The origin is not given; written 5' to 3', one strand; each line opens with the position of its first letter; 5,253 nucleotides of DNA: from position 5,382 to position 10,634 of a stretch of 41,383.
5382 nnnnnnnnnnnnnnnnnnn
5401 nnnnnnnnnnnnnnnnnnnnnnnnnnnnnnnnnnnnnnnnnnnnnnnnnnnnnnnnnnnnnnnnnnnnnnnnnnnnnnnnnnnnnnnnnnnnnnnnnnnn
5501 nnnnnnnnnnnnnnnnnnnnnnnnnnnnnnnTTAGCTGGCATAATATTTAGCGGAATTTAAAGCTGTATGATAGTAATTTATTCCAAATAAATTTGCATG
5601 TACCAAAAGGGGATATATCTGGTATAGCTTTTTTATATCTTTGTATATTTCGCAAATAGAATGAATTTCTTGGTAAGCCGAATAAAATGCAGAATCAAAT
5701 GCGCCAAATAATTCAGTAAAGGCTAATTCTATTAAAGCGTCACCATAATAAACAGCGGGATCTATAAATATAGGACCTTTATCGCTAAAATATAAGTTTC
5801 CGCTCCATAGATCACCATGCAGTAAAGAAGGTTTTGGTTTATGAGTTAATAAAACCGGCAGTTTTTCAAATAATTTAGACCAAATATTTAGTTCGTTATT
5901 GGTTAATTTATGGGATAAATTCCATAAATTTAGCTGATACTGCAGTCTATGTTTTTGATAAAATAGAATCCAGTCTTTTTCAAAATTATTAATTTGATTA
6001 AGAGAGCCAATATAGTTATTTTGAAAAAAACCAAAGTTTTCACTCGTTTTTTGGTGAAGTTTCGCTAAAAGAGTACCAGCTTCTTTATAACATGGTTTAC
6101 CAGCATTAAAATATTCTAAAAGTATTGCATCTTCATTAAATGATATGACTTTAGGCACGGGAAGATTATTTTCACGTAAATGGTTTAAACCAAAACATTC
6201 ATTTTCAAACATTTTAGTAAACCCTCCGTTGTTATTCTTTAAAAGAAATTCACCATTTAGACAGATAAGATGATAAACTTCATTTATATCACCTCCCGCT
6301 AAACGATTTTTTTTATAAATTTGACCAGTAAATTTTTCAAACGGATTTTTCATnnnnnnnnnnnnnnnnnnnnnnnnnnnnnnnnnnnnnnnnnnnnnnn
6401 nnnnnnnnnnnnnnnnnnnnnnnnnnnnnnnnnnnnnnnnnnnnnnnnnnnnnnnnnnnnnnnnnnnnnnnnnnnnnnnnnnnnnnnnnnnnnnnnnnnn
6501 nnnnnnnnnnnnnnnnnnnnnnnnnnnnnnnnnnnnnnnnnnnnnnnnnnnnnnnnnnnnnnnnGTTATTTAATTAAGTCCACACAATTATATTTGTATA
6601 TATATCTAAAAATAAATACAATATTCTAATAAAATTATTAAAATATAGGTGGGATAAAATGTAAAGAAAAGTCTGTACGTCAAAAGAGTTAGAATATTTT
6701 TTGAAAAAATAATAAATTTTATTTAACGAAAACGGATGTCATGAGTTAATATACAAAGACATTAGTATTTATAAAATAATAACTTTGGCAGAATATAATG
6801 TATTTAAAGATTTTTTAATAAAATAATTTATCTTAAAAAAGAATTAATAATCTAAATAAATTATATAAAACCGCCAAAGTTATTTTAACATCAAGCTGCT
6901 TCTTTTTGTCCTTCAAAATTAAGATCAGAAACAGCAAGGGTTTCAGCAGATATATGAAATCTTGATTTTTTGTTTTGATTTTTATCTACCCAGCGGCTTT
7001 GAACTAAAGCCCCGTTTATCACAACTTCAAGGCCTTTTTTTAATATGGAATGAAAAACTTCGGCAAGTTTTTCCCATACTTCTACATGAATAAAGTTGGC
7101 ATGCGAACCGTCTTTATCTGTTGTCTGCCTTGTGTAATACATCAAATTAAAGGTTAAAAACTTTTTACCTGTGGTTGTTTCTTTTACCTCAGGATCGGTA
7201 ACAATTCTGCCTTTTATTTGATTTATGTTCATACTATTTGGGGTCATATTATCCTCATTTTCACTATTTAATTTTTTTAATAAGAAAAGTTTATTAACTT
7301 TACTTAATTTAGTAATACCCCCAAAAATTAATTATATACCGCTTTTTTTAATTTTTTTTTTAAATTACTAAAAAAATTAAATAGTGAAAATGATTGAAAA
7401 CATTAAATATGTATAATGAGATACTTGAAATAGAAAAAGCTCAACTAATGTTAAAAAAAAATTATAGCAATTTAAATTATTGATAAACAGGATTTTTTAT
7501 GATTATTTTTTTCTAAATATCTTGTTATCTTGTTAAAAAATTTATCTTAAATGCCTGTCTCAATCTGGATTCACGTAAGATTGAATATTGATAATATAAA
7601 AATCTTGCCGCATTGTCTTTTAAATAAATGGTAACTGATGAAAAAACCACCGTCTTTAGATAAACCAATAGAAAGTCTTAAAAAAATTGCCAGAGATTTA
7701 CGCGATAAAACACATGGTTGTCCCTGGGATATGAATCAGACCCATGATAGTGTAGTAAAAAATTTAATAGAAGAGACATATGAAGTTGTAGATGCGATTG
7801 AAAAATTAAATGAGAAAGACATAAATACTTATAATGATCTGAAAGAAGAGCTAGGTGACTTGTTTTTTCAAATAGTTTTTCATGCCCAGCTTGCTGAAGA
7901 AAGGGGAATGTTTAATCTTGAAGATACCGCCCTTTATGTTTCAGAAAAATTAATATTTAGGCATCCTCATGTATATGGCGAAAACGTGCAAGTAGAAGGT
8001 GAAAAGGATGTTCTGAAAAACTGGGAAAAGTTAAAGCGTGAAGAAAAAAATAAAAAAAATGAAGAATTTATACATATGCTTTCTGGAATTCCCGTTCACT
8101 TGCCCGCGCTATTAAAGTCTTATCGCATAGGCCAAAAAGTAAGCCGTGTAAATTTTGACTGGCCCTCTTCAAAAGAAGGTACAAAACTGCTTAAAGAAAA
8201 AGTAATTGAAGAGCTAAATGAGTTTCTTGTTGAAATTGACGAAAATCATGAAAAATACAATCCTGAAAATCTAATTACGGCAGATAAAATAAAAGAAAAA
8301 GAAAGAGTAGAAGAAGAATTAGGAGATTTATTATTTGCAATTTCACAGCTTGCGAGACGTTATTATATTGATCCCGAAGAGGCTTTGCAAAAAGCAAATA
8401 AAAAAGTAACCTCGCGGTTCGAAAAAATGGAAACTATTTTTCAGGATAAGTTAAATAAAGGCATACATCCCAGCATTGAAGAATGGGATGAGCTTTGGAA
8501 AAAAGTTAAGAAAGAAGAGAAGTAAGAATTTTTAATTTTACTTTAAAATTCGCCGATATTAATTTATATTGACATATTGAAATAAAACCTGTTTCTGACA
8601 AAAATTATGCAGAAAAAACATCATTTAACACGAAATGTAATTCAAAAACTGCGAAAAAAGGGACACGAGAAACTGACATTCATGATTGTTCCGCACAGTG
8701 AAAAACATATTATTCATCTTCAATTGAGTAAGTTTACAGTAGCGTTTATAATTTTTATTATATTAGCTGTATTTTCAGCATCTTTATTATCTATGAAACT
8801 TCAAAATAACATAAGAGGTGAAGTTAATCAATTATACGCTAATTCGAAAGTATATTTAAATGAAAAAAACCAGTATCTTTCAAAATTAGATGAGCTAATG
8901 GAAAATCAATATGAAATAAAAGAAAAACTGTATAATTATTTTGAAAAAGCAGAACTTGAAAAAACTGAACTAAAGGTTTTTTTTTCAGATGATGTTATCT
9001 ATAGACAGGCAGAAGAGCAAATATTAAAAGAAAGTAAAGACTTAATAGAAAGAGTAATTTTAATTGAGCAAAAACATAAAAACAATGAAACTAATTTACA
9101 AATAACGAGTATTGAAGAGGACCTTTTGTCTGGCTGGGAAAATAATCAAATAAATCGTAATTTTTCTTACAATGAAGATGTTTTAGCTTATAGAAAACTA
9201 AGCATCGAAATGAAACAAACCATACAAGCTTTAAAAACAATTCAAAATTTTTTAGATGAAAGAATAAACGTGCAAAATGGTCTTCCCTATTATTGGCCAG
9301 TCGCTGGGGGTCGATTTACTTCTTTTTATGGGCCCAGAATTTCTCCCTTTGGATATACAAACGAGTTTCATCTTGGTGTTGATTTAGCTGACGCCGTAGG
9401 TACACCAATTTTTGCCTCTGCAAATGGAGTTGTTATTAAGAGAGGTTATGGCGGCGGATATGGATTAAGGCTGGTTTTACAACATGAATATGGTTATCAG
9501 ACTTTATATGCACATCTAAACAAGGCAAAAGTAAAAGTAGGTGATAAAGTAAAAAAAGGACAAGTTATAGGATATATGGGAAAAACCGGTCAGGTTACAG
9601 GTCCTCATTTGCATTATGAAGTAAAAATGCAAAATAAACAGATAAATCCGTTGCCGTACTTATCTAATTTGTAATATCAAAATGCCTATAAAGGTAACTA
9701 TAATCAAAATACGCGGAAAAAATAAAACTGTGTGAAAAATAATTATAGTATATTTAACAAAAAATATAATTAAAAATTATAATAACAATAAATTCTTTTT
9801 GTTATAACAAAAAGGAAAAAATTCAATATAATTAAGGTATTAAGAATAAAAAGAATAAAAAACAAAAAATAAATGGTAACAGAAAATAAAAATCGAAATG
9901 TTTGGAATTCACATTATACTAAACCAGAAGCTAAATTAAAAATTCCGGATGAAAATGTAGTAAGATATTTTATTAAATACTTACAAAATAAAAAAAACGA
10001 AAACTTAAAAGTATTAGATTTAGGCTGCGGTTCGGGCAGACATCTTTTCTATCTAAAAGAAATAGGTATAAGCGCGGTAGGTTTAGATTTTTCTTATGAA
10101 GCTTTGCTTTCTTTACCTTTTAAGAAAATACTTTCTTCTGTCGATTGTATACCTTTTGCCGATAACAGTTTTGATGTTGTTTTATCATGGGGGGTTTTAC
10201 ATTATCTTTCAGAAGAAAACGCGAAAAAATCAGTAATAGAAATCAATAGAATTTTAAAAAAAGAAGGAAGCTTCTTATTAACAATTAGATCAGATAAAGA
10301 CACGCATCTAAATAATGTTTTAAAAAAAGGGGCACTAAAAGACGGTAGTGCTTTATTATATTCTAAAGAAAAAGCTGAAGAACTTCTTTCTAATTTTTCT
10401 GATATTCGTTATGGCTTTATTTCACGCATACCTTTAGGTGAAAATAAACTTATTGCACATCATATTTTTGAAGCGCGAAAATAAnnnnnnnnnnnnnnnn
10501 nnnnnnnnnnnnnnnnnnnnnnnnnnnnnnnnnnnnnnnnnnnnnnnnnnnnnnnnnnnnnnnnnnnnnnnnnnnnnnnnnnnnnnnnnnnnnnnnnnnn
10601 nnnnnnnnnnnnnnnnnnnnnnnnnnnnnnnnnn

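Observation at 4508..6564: Non-canonical ADP-heptose gene set: GmhB fused to the HldE adenylyltransferase domain, coupled to a fructosamine-kinase-family kinase and a Zn-ribbon ORF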

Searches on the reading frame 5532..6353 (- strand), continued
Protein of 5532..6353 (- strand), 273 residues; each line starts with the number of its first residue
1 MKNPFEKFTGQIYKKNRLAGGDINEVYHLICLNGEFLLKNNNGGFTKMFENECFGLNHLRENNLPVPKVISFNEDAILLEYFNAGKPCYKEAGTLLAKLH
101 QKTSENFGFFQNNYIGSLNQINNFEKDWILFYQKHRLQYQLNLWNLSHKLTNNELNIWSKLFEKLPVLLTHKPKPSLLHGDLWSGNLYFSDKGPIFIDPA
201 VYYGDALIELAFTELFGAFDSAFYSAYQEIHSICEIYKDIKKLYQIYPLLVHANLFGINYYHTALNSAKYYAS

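Call 42: find_encoding_contigs(protein=P0140, flank=6000, max_places=2)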
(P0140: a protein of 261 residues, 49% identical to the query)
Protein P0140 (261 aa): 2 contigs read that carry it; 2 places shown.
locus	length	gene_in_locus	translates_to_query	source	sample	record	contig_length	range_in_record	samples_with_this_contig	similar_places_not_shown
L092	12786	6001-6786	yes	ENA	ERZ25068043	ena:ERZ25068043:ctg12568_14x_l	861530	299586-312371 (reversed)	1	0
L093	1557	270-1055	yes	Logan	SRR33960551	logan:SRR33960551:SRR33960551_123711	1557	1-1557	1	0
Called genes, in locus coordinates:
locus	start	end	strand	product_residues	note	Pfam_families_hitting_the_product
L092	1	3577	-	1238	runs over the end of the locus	PF25390:WD40_RLD, PF00415:RCC1, PF13540:RCC1_2 (weak), PF00415:RCC1, PF25390:WD40_RLD, PF00415:RCC1 (weak), PF25390:WD40_RLD, PF00415:RCC1, +5 more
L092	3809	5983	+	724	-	PF00753:Lactamase_B (weak), PF23023:Anti-Pycsar_Apyc1, PF00027:cNMP_binding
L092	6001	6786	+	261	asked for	PF03881:Fructosamin_kin, PF01636:APH, PF01163:RIO1 (faint)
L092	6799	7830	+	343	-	PF00702:Hydrolase, PF08645:PNK3P (weak), PF13419:HAD_2 (faint), PF13242:Hydrolase_like, PF01467:CTP_transf_like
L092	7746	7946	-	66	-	-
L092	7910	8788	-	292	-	PF02353:CMAS, PF03848:TehB (weak), PF13489:Methyltransf_23, PF05175:MTS, PF13847:Methyltransf_31, PF08241:Methyltransf_11, PF08242:Methyltransf_12, PF13649:Methyltransf_25, +3 more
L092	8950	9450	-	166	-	-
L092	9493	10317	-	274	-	PF04620:FlaA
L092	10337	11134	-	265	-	PF04620:FlaA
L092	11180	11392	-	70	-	PF04845:PurA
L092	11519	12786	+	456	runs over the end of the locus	-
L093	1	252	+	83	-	?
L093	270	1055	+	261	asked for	PF03881:Fructosamin_kin, PF01636:APH, PF01163:RIO1 (faint)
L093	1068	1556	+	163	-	?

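Call 43: find_encoding_contigs(protein=P0240, flank=4000, max_places=2)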
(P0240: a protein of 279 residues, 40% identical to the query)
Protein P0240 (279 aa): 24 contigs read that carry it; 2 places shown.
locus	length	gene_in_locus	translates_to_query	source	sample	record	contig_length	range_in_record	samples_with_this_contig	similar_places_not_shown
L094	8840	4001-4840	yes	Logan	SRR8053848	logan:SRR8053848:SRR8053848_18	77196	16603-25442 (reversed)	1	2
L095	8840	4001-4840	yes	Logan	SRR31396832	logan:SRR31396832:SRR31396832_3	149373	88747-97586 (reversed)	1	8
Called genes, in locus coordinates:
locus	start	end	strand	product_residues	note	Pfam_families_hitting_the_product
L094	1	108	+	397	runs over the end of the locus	PF07690:MFS_1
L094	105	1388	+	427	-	PF00266:Aminotran_5, PF22580:KYNU_C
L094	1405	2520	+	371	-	PF05222:AlaDh_PNT_N, PF07992:Pyr_redox_2 (weak), PF01262:AlaDh_PNT_C, PF02826:2-Hacid_dh_C, PF00070:Pyr_redox (weak)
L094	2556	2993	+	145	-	PF13404:HTH_AsnC-type, PF13412:HTH_24, PF01037:AsnC_trans_reg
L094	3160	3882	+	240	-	-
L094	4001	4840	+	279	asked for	PF03881:Fructosamin_kin, PF01636:APH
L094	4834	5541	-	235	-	PF00392:GntR, PF07702:UTRA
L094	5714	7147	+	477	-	PF00232:Glyco_hydro_1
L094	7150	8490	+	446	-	PF02378:PTS_EIIC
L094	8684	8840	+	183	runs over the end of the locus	PF03358:FMN_red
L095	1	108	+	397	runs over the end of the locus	PF07690:MFS_1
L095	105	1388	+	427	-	PF00266:Aminotran_5, PF22580:KYNU_C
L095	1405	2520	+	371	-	PF05222:AlaDh_PNT_N, PF07992:Pyr_redox_2 (weak), PF01262:AlaDh_PNT_C, PF02826:2-Hacid_dh_C, PF00070:Pyr_redox (weak)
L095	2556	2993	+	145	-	PF13404:HTH_AsnC-type, PF13412:HTH_24, PF01037:AsnC_trans_reg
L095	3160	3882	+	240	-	-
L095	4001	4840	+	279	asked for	PF03881:Fructosamin_kin, PF01636:APH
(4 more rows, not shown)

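Call 59: find_encoding_contigs(protein=P0196, flank=10000, max_places=1)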
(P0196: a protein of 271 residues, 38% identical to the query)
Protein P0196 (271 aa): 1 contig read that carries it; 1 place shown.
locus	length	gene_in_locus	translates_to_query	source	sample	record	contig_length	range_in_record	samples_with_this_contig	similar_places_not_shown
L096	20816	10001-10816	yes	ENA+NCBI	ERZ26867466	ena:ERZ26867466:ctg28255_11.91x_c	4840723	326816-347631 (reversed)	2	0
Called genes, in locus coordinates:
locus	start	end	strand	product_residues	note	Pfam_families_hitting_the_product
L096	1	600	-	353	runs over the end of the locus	PF00781:DAGK_cat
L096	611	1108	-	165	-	PF10698:DUF2505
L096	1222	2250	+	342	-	PF00072:Response_reg, PF00990:GGDEF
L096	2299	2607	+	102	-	-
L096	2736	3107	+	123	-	-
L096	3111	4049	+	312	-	PF02401:LYTB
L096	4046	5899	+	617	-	PF07719:TPR_2 (faint), PF13174:TPR_6 (faint), PF13428:TPR_14 (faint), PF13432:TPR_16 (faint), PF14559:TPR_19 (faint)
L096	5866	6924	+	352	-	-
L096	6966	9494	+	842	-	PF00521:DNA_topoisoIV, PF03989:DNA_gyraseA_C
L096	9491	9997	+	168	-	-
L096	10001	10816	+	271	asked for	PF03881:Fructosamin_kin, PF01636:APH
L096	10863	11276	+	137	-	-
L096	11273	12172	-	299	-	PF03009:GDPD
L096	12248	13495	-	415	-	PF00342:PGI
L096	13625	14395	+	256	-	PF00561:Abhydrolase_1, PF00975:Thioesterase, PF07819:PGAP1 (weak), PF12146:Hydrolase_4, PF12697:Abhydrolase_6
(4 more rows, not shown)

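Call 60: find_encoding_contigs(protein=P0236, flank=10000, max_places=1)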
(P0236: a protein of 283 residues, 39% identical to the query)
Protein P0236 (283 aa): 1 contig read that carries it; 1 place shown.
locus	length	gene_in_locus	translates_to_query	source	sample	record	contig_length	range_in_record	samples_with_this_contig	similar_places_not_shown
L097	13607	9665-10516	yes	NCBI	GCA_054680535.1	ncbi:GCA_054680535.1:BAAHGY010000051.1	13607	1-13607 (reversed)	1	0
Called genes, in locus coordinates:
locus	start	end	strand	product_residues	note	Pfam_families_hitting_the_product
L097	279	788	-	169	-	PF10698:DUF2505, PF04707:PRELI (weak)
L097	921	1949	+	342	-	PF00072:Response_reg, PF00990:GGDEF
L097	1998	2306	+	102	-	-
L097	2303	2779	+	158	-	-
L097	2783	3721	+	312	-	PF02401:LYTB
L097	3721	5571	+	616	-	PF13371:TPR_9 (faint), PF13432:TPR_16 (faint), PF24575:TPR_Slam (faint), PF00515:TPR_1 (faint), PF07719:TPR_2 (faint), PF13174:TPR_6 (faint), PF13181:TPR_8 (faint), PF13428:TPR_14 (faint), +3 more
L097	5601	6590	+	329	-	-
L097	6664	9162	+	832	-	PF00521:DNA_topoisoIV, PF03989:DNA_gyraseA_C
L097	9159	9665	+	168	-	-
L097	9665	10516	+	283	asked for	PF03881:Fructosamin_kin, PF01636:APH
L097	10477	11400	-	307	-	PF03009:GDPD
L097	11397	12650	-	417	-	PF00342:PGI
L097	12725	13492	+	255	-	PF00561:Abhydrolase_1, PF00975:Thioesterase, PF07819:PGAP1 (weak), PF12146:Hydrolase_4, PF12697:Abhydrolase_6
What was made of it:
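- Unlinked FN3Ks sit in a housekeeping context, IspH-TPR-GyrA-x-FN3K-GDPD-PGI (calls 59, 60).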

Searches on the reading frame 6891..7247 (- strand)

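Call 3: search_protein_families(library=pfam, proteins=[window:6891-7247:-], max_evalue=0.01)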
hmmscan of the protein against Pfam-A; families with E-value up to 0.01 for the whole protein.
window:6891-7247:- (118 aa): 1 family
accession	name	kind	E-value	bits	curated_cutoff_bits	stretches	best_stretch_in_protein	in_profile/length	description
PF00436.31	SSB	-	5.1e-19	68.7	26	1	8-104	3-101/104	Single-strand binding protein family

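Call 4: search_protein_families(library=ncbifam, proteins=[window:6891-7247:-], max_evalue=0.01)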
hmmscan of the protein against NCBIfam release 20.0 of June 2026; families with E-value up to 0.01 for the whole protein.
window:6891-7247:- (118 aa): 18 families
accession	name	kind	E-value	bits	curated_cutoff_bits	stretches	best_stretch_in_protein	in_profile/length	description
TIGR00621.2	ssb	subfamily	2.6e-18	66.9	53.95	1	10-113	8-111/165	single-stranded DNA-binding protein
NF005674.0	PRK07459.1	equivalog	6.2e-12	45.5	161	1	6-103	3-97/121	single-stranded DNA-binding protein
NF004948.0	PRK06293.1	equivalog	7.1e-12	45.5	156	1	6-109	1-101/161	single-stranded DNA-binding protein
NF005579.0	PRK07274.1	equivalog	3e-11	43.1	169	1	9-94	5-89/131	single-stranded DNA-binding protein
NF006297.0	PRK08486.1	equivalog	3.2e-11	43.7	212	1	13-114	9-112/182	single-stranded DNA-binding protein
NF006039.0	PRK08182.1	subfamily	5e-11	42.8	70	1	12-106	8-109/150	single-stranded DNA-binding protein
NF005851.0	PRK07772.1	subfamily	6e-10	39.6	194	1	12-106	10-108/191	single-stranded DNA-binding protein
NF005241.0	PRK06751.1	equivalog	1.8e-07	31.4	313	1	6-95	2-90/173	single-stranded DNA-binding protein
NF006533.0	PRK09010.1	subfamily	7.7e-07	29.2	260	1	7-95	7-98/177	single-stranded DNA-binding protein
NF004512.0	PRK05853.1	equivalog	2.2e-06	27.7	215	1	11-103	8-102/168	hypothetical protein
NF005580.0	PRK07275.1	subfamily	2.5e-06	27.8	254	1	11-94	7-89/162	single-stranded DNA-binding protein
NF004972.0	PRK06341.1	equivalog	1.9e-05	24.7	254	1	6-98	5-101/166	single-stranded DNA-binding protein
NF005406.0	PRK06958.1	subfamily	2e-05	25.1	252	1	6-104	4-105/182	single-stranded DNA-binding protein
NF005170.0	PRK06642.1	equivalog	2.9e-05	23.9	270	1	5-95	4-98/152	single-stranded DNA-binding protein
NF006445.0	PRK08763.1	subfamily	3.7e-05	24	246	1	11-105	10-106/164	single-stranded DNA-binding protein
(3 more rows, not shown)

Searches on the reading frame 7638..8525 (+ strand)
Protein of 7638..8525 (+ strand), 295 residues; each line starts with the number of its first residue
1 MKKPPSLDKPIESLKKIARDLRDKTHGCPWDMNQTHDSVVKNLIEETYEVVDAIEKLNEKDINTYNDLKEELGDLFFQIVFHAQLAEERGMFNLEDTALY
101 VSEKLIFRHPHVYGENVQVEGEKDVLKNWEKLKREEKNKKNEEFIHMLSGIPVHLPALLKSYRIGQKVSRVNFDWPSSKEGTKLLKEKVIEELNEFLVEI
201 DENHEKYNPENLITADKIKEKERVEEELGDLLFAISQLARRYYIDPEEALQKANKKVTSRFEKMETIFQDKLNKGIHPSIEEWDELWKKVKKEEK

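Call 6: search_protein_families(library=pfam, proteins=[window:7638-8525:+], max_evalue=0.001)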
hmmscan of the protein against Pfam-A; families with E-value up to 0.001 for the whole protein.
window:7638-8525:+ (295 aa): 3 families
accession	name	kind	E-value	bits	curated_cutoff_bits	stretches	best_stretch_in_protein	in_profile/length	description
PF03819.22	MazG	-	1.2e-34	118.8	22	2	34-112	1-73/74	MazG nucleotide pyrophosphohydrolase domain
PF01503.22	PRA-PH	-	6.2e-05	23.8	21.3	0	182-255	25-84/86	Phosphoribosyl-ATP pyrophosphohydrolase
PF12643.12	MazG-like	-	0.00065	20.3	27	1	188-258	6-68/85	MazG-like family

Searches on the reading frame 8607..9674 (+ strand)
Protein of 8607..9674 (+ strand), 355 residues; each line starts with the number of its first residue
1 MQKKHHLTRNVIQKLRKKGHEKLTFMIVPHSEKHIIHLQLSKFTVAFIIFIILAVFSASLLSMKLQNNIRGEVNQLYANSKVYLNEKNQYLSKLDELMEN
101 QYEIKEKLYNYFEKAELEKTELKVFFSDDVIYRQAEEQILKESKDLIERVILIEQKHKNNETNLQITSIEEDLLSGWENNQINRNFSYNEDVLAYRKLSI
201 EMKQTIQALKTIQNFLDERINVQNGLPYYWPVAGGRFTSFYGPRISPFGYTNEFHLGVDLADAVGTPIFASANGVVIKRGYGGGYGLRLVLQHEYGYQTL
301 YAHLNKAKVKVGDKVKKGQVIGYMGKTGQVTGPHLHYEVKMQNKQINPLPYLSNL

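Call 6: search_protein_families(library=pfam, proteins=[window:8607-9674:+], max_evalue=0.001)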
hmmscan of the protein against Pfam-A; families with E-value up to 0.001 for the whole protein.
window:8607-9674:+ (355 aa): 1 family
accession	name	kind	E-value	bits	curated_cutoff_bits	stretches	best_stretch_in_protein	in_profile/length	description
PF01551.29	Peptidase_M23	-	1.1e-33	115.7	28.7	1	254-348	2-96/96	Peptidase family M23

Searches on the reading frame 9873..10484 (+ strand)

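Call 6: search_protein_families(library=pfam, proteins=[window:9873-10484:+], max_evalue=0.001)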
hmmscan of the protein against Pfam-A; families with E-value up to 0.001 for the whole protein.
window:9873-10484:+ (203 aa): 11 families
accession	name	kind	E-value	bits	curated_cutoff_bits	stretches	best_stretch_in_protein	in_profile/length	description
PF08241.18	Methyltransf_11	-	1.7e-17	64.3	21.2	1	48-135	1-94/95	Methyltransferase domain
PF13649.12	Methyltransf_25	-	1.2e-14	55.2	27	1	47-132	1-97/97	Methyltransferase domain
PF13847.12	Methyltransf_31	-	3.3e-12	46.8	27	2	42-78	2-41/145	Methyltransferase domain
PF08242.18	Methyltransf_12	-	9.4e-11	42.8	30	1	48-133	1-97/98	Methyltransferase domain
PF13489.12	Methyltransf_23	-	6.8e-10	39.4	27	1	33-144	12-123/164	Methyltransferase domain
PF05148.21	Methyltransf_8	-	5.5e-07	30.1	27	1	27-135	57-155/219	Hypothetical methyltransferase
PF03291.22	mRNA_G-N7_MeTrfase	-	3.7e-05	23.4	26.6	0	35-73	51-92/315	mRNA (guanine-N(7))-methyltransferase domain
PF05724.17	TPMT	-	0.00011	22.4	26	0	22-79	15-73/218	Thiopurine S-methyltransferase (TPMT)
PF07021.18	MetW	-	0.00013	22.1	21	1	37-104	7-80/193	Methionine biosynthesis protein MetW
PF03848.20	TehB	-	0.00017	21.5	20.4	1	45-127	32-123/193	Tellurite resistance protein TehB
PF08003.17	Methyltransf_9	-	0.00092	18.7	23.8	0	44-137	116-218/315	Protein of unknown function (DUF1698)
